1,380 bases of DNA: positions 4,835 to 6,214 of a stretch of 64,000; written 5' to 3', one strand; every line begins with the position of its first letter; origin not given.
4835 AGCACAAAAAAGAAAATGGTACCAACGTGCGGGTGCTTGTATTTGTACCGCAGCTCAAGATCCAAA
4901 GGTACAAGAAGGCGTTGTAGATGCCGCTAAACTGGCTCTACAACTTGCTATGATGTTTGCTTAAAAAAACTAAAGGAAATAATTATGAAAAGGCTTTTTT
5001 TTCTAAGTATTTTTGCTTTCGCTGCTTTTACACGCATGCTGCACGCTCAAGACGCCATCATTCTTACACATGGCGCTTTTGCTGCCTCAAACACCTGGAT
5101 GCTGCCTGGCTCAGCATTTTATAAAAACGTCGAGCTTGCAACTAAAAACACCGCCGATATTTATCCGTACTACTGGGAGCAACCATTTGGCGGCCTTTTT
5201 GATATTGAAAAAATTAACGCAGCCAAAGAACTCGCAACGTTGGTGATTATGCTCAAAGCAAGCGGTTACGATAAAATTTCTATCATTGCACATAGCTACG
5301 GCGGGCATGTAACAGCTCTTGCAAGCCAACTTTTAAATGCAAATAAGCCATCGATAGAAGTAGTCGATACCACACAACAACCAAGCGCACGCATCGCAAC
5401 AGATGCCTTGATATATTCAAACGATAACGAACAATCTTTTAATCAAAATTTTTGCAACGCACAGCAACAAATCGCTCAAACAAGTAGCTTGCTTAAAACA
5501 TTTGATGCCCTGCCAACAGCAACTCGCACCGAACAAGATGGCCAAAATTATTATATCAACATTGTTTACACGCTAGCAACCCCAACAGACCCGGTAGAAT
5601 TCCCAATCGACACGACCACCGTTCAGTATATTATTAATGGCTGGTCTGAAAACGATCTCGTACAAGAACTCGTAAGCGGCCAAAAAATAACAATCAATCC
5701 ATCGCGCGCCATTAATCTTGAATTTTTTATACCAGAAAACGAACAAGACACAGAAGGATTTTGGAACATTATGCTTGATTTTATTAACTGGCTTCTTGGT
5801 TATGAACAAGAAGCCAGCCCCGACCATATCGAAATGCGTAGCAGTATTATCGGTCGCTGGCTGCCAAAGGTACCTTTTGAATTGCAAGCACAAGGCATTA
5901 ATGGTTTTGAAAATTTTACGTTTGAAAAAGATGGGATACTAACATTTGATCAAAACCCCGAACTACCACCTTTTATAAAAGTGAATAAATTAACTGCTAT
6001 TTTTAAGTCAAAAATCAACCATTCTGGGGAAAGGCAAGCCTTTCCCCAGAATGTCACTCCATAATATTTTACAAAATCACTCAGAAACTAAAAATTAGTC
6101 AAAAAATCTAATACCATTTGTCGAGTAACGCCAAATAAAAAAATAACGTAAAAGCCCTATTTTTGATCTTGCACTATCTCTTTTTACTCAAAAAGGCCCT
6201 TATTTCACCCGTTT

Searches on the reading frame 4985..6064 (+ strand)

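Call 65: search_protein_families(library=pfam, proteins=[window:4985-6064:+], max_evalue=0.001)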
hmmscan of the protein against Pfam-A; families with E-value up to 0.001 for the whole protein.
window:4985-6064:+ (359 aa): 1 family
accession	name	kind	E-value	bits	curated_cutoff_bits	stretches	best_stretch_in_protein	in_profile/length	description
PF24322.2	Tle3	-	0.00021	21.4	27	1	77-177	162-256/321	T6SS Tle3 phospholipase effector domain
